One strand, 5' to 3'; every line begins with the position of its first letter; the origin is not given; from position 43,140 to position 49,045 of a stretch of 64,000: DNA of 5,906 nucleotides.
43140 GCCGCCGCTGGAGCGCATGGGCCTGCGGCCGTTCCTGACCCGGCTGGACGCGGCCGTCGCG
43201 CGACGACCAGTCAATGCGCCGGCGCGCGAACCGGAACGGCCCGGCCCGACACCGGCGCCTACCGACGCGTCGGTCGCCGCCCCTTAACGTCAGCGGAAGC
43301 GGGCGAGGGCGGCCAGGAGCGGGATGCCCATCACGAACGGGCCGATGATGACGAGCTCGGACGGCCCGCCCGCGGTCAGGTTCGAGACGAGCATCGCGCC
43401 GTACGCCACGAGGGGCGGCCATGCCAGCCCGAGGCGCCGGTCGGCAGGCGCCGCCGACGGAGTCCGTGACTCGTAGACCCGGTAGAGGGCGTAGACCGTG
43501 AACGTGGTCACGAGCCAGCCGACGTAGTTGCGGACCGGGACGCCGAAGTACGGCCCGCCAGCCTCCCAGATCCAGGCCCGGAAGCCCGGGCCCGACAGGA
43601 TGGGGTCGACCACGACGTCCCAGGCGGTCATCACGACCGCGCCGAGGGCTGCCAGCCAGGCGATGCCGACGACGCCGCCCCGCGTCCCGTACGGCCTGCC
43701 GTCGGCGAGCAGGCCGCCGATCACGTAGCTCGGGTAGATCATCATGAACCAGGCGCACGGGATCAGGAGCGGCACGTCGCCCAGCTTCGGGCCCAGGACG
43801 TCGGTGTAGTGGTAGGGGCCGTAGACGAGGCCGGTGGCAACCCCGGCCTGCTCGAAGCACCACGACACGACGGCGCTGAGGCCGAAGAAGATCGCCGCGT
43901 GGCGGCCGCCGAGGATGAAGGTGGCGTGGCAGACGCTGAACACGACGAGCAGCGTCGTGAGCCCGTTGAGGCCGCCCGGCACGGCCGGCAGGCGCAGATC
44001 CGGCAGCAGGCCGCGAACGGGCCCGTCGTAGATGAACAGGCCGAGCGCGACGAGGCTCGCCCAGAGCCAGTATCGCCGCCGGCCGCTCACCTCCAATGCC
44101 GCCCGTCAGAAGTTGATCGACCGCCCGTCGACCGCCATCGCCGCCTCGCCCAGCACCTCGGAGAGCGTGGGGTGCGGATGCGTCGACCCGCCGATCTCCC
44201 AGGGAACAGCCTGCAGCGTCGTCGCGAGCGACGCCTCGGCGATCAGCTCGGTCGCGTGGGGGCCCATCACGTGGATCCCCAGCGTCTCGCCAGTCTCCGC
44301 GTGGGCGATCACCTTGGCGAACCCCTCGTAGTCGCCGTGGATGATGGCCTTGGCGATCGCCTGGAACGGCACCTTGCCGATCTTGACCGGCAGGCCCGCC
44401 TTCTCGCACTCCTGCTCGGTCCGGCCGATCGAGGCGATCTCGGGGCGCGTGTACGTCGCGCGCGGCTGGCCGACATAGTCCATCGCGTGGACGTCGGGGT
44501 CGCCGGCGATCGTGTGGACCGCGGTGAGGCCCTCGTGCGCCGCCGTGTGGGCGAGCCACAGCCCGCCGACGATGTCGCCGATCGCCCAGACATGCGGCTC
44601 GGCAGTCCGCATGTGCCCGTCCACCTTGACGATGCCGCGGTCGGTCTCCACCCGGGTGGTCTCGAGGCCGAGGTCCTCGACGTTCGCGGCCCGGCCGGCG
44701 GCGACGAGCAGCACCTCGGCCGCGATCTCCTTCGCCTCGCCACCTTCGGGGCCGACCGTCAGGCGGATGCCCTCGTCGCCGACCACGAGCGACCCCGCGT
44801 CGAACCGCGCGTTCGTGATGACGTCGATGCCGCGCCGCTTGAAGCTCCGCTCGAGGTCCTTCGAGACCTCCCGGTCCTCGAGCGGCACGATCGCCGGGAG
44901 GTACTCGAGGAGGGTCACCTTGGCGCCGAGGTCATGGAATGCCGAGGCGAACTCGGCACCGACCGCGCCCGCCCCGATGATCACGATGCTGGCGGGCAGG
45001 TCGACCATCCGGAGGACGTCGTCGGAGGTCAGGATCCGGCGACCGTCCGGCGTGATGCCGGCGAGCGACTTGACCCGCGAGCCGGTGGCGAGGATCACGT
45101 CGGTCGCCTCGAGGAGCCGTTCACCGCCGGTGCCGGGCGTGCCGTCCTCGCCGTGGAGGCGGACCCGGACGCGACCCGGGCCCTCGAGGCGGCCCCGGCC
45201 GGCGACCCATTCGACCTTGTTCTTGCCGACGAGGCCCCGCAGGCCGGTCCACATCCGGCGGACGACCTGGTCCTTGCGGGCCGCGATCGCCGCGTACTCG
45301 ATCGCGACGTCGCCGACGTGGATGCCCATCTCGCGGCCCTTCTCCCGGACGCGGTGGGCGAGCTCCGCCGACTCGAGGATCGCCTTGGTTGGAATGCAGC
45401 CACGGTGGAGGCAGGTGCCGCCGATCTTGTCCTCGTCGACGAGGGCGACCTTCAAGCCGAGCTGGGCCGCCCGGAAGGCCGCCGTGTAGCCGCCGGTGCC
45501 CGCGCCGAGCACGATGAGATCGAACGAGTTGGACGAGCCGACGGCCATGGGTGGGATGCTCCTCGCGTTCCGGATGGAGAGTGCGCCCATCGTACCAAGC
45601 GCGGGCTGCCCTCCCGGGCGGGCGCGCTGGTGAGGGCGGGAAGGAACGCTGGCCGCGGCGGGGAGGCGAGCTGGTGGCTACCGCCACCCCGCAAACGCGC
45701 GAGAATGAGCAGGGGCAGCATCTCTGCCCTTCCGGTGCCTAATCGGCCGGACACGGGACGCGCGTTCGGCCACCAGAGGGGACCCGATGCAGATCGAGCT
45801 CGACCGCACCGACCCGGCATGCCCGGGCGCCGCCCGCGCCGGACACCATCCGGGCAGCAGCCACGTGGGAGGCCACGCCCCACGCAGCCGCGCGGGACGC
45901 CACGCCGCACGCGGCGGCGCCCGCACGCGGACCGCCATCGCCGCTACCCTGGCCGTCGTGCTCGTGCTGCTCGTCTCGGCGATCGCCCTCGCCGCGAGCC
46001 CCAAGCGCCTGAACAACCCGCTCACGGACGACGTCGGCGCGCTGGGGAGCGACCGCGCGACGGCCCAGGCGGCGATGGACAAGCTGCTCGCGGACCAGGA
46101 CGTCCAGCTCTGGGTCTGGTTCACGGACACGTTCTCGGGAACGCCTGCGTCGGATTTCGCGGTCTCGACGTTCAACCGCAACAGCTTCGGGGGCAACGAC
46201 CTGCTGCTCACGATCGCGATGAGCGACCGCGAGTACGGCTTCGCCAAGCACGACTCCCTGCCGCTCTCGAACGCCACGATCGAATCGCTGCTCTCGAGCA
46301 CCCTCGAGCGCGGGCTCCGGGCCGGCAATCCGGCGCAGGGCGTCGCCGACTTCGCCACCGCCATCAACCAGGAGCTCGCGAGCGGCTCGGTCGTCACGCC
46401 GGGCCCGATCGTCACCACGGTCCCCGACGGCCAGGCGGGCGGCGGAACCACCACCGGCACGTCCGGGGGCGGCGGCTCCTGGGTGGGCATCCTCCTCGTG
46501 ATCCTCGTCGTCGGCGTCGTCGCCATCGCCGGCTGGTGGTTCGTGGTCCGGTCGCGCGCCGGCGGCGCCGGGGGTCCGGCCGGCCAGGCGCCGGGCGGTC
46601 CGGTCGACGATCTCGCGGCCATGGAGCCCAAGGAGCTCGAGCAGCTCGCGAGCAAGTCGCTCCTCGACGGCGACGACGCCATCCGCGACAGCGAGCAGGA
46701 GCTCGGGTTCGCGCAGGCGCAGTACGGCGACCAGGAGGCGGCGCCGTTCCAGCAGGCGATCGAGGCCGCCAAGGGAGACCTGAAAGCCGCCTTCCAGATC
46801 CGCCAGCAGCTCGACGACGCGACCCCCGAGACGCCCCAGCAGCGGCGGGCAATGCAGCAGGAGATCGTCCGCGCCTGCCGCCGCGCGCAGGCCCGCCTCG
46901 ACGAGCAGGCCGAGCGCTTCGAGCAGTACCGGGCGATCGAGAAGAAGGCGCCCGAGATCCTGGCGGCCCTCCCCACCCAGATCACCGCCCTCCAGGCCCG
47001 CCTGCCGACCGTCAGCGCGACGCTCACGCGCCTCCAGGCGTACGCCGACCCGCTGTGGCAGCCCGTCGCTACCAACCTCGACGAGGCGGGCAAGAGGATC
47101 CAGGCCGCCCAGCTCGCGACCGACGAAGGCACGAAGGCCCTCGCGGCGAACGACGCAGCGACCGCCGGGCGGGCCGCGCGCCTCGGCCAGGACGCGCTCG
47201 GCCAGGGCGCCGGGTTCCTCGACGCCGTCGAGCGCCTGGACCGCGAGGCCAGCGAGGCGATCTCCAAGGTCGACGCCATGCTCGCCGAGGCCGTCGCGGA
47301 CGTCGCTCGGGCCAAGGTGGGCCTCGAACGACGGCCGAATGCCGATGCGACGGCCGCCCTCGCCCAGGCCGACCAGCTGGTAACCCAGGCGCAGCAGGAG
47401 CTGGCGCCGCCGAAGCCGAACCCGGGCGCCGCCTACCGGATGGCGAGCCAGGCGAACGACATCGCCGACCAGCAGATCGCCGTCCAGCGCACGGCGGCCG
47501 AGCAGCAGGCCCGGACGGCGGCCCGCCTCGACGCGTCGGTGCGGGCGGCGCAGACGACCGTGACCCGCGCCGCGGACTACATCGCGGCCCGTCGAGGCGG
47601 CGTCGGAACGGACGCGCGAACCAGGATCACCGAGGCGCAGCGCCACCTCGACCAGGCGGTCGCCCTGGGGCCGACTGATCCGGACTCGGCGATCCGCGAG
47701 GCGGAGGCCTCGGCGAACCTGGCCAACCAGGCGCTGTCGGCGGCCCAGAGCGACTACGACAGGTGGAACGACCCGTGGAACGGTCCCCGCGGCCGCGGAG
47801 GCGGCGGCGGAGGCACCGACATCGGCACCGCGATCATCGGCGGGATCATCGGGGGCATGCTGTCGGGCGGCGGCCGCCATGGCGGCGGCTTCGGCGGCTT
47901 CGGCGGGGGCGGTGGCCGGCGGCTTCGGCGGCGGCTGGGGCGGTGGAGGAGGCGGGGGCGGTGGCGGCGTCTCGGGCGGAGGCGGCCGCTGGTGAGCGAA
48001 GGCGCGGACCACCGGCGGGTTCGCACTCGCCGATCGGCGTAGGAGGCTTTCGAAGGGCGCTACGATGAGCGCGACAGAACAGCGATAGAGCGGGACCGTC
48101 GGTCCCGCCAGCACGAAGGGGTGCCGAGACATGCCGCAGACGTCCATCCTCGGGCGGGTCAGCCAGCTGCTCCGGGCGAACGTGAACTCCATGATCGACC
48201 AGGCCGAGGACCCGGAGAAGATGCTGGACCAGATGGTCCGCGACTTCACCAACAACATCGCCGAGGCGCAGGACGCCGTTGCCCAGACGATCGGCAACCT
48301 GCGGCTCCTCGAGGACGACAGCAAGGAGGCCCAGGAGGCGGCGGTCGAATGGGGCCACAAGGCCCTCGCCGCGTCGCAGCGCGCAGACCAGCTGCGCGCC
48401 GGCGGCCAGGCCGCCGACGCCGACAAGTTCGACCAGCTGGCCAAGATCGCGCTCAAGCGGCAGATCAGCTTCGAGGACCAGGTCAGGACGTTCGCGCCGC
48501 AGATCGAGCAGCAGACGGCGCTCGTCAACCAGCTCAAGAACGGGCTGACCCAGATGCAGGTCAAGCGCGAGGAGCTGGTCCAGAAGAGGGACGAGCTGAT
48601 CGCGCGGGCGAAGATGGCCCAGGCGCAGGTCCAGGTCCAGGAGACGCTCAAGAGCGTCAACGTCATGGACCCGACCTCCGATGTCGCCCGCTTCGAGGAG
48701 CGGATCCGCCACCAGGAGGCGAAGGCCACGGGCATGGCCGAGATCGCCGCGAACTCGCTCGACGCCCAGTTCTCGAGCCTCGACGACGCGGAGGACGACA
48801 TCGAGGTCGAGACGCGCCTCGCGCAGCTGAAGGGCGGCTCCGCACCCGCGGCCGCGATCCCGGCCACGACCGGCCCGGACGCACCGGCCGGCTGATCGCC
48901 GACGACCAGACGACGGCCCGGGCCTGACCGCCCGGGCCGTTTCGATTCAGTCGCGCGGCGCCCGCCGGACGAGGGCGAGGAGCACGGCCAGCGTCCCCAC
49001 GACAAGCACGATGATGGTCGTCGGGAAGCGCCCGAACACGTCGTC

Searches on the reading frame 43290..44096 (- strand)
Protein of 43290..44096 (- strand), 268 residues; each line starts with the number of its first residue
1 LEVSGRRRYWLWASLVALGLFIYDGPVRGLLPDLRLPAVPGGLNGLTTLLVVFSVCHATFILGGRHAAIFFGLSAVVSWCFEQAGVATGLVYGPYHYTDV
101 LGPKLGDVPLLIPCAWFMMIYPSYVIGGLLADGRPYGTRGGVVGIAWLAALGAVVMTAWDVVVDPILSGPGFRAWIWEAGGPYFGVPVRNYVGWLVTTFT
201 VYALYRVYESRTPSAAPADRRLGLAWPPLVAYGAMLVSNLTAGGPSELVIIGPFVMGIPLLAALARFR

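Call 51: search_protein_families(library=ncbifam, proteins=[window:43290-44096:-], max_evalue=0.001)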
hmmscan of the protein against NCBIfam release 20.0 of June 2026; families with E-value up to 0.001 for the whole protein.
window:43290-44096:- (268 aa): 3 families
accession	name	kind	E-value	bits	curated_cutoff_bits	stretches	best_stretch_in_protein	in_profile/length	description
NF045693.1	GCarotHydoxCruF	equivalog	4.4e-24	85.4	400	1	54-203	66-216/310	gamma-carotene 1'-hydroxylase CruF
TIGR03460.1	crt_membr_arch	equivalog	3.3e-23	82.8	154.7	1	50-242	46-227/248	bisanhydrobacterioruberin hydratase CruF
NF041333.1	CruF_Halo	equivalog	9.9e-18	64.5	300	1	58-209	65-209/268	bisanhydrobacterioruberin hydratase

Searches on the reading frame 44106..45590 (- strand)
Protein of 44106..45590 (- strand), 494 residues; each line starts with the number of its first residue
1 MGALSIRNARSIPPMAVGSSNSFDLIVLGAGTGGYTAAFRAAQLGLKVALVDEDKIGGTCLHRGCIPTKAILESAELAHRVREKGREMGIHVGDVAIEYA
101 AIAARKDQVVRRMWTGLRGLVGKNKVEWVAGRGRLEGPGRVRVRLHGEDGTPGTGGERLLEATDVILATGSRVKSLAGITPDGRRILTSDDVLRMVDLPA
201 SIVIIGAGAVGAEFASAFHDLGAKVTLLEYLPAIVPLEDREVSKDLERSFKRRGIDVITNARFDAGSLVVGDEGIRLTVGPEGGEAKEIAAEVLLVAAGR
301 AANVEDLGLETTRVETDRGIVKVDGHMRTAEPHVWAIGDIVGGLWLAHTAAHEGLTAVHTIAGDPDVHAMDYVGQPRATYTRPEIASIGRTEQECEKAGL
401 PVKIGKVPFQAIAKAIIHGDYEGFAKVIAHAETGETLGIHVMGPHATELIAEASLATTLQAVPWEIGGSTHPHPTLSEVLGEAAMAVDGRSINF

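Call 51: search_protein_families(library=ncbifam, proteins=[window:44106-45590:-], max_evalue=0.001)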
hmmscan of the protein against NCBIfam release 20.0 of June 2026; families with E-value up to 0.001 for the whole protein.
window:44106-45590:- (494 aa): 77 families (the best 25 are shown)
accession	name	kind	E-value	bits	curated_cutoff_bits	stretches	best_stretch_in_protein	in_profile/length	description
TIGR01350.1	lipoamide_DH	equivalog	3e-148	494.3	408.8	1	23-493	2-460/461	dihydrolipoyl dehydrogenase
NF003585.0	PRK05249.1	equivalog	9.9e-92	307.9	465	1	20-485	4-455/464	Si-specific NAD(P)(+) transhydrogenase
TIGR02053.1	MerA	equivalog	1.7e-90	304.3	454.45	1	23-487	1-453/465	mercury(II) reductase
NF004943.0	PRK06292.2-1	equivalog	2.1e-81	274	432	1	22-486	3-454/456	dihydrolipoyl dehydrogenase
NF004991.0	PRK06370.1-3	subfamily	1.8e-80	270.9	620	1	20-485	33-485/509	FAD-containing oxidoreductase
NF005883.0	PRK07845.1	equivalog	2.1e-79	267.7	479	1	24-486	4-458/466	NAD(P)H-quinone dehydrogenase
NF004946.0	PRK06292.2-4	subfamily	1.1e-78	265.2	634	1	21-483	2-466/487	dihydrolipoyl dehydrogenase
NF004947.0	PRK06292.2-5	equivalog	5.9e-77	259.5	592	1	21-485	2-456/474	dihydrolipoyl dehydrogenase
NF005884.0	PRK07846.1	equivalog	8.9e-77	258.6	501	1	21-487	2-451/454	mycothione reductase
NF004992.0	PRK06370.1-4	equivalog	3.8e-76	256.4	629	1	21-480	3-448/459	FAD-containing oxidoreductase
NF004776.0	PRK06116.1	equivalog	1.1e-75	255.3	480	1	21-478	3-444/450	glutathione-disulfide reductase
TIGR01424.1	gluta_reduc_2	equivalog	9.5e-69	232.1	606.05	1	23-478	3-440/446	glutathione-disulfide reductase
TIGR03452.1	mycothione_red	equivalog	4e-68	230.3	635.65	1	22-485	2-450/452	mycothione reductase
NF004939.0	PRK06292.1-1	equivalog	2.5e-67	227.6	435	1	21-484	4-455/476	dihydrolipoyl dehydrogenase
NF004990.0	PRK06370.1-1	equivalog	6.6e-66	222.8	842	1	21-480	3-448/459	FAD-containing oxidoreductase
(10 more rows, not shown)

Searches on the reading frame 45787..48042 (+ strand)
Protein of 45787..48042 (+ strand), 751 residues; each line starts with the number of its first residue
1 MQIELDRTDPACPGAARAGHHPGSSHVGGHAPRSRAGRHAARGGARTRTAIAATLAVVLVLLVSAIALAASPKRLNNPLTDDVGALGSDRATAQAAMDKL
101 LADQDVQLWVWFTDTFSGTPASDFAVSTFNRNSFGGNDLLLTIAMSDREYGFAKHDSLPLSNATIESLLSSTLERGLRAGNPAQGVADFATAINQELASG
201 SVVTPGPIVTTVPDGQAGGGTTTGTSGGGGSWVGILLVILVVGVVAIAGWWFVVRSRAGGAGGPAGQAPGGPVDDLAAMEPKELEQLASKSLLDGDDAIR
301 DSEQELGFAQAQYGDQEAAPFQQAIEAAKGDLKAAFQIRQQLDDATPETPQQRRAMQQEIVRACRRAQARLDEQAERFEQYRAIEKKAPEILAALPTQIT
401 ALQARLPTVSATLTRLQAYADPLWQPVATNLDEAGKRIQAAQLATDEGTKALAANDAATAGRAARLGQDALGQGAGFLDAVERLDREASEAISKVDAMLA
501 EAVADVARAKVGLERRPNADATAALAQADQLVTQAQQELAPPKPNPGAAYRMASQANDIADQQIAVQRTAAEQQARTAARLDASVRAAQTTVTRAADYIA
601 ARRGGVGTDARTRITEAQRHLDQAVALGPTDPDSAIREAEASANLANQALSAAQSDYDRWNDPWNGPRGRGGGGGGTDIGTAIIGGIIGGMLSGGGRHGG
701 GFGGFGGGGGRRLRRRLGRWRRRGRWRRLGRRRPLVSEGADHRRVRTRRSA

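Call 72: search_protein_families(library=pfam, proteins=[window:45787-48042:+], max_evalue=0.0001)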
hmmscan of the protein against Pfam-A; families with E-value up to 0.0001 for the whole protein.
window:45787-48042:+ (751 aa): 1 family
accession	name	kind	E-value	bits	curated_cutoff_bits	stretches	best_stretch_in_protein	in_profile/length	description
PF04536.20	TPM_phosphatase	-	4.5e-13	49.7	22.1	1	80-195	2-124/125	TPM domain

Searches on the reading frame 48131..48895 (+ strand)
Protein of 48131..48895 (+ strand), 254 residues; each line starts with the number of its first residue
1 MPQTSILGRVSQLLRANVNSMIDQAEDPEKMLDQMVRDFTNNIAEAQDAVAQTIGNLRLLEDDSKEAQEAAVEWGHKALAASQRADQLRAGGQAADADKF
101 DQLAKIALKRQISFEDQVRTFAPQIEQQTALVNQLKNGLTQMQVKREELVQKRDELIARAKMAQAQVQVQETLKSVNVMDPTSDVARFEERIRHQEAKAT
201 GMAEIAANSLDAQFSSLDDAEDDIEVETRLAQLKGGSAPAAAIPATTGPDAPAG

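Call 75: search_protein_families(library=pfam, proteins=[window:48131-48895:+], max_evalue=0.0001)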
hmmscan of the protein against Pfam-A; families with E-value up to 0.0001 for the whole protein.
window:48131-48895:+ (254 aa): 1 family
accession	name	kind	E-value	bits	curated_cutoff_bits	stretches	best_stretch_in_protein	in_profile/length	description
PF04012.17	PspA_IM30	-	1.8e-37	129.5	33.9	1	5-235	1-216/220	PspA/IM30 family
